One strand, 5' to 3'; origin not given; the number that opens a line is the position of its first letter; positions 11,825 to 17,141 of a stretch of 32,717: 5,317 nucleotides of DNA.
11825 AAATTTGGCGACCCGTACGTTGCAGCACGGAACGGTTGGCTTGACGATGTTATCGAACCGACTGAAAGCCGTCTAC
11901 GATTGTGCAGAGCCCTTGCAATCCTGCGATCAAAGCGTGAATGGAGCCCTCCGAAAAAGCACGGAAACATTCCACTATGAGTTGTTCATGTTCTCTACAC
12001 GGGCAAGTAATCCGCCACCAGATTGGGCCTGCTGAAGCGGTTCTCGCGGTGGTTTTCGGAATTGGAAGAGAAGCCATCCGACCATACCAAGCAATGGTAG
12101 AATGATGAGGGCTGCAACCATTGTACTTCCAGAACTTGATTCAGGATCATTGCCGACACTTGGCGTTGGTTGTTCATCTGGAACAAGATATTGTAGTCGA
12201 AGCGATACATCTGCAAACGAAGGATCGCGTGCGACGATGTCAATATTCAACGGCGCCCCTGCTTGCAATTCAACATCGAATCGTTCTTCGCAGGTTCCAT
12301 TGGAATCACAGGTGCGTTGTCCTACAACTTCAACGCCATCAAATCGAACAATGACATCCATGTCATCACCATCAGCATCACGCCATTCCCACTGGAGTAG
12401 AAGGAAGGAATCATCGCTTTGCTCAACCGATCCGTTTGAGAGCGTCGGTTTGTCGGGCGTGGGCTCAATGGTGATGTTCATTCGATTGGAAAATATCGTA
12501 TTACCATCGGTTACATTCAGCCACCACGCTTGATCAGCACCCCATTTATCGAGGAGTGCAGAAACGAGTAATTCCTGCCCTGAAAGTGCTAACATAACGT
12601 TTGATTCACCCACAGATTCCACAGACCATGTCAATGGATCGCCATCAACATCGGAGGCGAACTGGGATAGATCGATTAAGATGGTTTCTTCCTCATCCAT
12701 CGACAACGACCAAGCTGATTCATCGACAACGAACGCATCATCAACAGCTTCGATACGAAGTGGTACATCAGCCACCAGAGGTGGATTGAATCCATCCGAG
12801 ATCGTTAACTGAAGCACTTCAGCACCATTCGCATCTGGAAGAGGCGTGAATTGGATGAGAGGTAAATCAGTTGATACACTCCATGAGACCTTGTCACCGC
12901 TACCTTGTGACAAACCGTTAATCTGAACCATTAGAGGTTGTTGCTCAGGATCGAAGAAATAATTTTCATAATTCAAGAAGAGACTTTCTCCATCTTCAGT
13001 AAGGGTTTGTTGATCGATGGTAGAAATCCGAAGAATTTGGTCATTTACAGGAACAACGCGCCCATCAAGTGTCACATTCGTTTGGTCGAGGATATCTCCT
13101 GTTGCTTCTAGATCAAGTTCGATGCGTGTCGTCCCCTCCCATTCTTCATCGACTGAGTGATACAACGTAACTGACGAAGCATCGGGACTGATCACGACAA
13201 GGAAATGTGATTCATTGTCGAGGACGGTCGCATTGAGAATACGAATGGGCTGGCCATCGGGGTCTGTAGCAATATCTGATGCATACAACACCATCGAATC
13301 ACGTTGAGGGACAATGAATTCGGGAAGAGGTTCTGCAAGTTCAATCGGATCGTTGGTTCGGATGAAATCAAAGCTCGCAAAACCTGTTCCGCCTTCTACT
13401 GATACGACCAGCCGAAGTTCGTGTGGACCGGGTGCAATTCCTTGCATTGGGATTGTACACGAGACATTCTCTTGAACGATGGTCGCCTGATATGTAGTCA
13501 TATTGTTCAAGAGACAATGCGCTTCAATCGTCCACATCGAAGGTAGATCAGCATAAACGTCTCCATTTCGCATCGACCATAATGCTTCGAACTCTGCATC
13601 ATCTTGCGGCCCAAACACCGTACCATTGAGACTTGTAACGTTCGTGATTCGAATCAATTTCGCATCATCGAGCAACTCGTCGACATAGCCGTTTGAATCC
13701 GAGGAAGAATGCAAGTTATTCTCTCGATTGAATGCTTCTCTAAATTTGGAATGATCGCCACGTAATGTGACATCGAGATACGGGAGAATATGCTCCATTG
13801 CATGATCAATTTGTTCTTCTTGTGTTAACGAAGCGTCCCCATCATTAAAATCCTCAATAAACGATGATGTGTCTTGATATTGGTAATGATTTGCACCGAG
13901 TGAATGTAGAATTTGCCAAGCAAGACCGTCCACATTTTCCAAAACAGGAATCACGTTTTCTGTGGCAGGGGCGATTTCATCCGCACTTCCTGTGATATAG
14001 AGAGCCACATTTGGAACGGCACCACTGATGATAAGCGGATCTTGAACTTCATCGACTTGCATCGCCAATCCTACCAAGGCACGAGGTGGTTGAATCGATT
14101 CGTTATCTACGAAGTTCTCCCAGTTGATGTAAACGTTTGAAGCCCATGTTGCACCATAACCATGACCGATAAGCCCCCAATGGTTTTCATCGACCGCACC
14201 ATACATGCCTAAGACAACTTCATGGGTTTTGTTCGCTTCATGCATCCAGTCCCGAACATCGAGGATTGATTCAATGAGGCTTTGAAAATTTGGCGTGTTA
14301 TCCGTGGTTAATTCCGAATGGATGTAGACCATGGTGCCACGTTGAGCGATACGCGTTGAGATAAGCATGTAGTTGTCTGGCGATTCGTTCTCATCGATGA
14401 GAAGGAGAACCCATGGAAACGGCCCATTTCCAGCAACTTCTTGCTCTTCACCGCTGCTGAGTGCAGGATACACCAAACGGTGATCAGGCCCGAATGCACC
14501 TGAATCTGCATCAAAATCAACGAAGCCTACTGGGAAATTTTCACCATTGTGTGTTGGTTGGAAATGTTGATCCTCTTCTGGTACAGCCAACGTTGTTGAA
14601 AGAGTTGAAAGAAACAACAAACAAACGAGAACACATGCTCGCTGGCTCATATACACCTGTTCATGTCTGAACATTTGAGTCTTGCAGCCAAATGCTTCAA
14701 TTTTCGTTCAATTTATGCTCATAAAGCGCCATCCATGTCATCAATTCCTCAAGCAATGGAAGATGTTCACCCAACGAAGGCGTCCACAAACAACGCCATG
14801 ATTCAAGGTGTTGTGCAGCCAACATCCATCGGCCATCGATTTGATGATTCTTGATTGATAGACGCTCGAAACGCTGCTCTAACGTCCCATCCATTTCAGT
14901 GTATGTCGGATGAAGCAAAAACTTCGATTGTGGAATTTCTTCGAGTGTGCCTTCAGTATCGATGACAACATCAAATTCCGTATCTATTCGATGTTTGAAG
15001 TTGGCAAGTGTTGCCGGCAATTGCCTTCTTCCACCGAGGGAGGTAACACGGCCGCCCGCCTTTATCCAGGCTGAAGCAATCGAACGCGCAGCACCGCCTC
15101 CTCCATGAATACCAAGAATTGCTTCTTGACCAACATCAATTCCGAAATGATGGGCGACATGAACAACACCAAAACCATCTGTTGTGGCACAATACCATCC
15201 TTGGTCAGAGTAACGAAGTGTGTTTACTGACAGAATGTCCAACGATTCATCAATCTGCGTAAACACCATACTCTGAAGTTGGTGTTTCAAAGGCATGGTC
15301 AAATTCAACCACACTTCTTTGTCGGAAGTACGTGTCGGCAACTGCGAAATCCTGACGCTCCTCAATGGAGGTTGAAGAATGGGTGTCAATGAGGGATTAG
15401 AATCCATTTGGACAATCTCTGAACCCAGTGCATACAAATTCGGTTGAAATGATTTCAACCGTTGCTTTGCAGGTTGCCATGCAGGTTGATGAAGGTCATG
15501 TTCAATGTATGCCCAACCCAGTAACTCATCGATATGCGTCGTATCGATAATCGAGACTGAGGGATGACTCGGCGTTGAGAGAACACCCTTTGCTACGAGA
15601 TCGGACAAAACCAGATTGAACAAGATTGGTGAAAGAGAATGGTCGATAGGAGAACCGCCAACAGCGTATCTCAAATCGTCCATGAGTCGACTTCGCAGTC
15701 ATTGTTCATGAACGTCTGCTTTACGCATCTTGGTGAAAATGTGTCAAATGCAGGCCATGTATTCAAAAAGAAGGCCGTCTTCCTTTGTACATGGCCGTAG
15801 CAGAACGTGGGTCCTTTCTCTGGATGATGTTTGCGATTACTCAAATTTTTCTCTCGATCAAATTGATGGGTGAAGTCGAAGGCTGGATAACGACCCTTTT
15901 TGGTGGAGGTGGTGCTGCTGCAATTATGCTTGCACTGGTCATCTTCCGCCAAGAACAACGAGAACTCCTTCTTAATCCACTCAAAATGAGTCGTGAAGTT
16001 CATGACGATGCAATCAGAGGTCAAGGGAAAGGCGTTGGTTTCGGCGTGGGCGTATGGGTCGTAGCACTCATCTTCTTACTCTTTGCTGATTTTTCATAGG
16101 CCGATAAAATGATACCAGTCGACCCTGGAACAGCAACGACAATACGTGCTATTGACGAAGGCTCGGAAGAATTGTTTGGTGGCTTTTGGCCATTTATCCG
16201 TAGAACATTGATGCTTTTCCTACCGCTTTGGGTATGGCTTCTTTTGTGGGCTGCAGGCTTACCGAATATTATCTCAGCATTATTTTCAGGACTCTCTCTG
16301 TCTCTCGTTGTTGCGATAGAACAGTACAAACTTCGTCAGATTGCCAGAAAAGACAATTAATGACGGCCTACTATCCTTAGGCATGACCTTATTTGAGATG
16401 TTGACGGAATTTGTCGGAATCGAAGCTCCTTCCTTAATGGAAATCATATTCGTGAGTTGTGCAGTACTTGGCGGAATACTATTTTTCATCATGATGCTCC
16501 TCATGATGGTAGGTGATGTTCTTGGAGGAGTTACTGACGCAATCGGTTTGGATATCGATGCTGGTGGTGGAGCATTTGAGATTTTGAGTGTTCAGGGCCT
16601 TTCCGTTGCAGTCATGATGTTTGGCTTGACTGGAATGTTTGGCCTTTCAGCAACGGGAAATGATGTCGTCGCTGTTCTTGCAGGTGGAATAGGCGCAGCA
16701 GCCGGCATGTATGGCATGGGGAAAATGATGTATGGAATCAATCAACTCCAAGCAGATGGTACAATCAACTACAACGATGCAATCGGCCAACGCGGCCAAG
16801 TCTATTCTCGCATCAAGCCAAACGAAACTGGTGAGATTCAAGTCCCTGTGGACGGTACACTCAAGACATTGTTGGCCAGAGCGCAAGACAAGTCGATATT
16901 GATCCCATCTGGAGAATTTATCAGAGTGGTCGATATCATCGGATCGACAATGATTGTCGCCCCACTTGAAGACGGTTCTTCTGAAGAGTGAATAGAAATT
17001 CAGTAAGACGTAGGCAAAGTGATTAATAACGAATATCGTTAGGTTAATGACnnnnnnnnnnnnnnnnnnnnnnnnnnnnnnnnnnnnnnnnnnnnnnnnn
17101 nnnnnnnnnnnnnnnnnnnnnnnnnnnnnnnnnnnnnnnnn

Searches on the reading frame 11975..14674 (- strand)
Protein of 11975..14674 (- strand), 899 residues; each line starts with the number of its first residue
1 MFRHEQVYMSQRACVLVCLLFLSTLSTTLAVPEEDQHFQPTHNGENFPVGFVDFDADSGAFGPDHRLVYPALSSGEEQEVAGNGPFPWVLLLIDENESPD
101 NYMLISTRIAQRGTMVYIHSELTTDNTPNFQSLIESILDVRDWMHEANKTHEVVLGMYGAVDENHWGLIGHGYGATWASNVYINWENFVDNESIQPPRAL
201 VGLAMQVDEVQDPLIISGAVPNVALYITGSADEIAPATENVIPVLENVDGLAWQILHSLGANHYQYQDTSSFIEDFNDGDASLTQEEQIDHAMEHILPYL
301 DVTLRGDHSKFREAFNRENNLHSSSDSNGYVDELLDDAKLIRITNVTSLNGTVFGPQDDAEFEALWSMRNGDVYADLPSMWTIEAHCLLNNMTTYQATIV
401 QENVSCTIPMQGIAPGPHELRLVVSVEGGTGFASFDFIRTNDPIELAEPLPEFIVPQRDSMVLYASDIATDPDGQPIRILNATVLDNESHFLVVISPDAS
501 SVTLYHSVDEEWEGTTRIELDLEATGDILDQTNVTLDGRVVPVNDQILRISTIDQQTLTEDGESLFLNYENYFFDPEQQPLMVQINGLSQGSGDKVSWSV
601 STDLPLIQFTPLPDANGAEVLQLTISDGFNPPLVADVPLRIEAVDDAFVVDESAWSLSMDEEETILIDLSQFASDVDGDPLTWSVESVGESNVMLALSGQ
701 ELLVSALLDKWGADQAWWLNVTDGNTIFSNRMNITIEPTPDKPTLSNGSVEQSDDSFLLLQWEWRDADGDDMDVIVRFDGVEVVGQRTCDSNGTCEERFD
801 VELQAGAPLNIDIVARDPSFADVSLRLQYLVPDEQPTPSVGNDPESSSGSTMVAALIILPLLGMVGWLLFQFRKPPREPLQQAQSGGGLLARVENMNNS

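Call 7: search_protein_families(library=pfam, proteins=[window:11975-14674:-], max_evalue=0.001)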
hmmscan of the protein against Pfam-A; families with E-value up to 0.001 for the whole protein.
window:11975-14674:- (899 aa): 2 families
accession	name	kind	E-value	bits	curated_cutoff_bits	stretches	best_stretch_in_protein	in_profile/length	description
PF17963.7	Big_9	-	1.5e-09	39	23.6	0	553-628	8-77/89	Bacterial Ig domain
PF17803.7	Cadherin_4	-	4.4e-08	34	25.1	0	636-691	2-57/71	Bacterial cadherin-like domain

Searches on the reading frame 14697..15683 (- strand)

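Call 7: search_protein_families(library=pfam, proteins=[window:14697-15683:-], max_evalue=0.001)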
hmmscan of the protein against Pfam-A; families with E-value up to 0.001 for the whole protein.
window:14697-15683:- (328 aa): 0 families

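Call 27: search_protein_families(library=pfam, proteins=[window:14697-15683:-], max_evalue=1)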
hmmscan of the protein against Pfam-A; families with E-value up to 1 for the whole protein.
window:14697-15683:- (328 aa): 2 families
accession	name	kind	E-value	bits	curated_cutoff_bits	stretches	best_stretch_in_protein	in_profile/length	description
PF08501.16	Shikimate_dh_N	-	0.002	18.7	27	1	9-32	2-25/83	Shikimate dehydrogenase substrate binding domain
PF04857.26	CAF1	-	0.16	11.6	24.2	1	221-280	228-281/320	CAF1 family ribonuclease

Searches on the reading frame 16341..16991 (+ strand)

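Call 7: search_protein_families(library=pfam, proteins=[window:16341-16991:+], max_evalue=0.001)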
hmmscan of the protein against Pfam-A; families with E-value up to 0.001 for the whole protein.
window:16341-16991:+ (216 aa): 0 families

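Call 68: search_protein_families(library=pfam, proteins=[window:16341-16991:+], max_evalue=0.1)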
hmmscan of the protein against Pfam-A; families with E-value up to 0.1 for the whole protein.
window:16341-16991:+ (216 aa): 1 family
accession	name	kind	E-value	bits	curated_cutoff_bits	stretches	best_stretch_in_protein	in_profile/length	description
PF01957.25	NfeD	-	0.0015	19.2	29.1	1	146-208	3-57/57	NfeD-like C-terminal, partner-binding domain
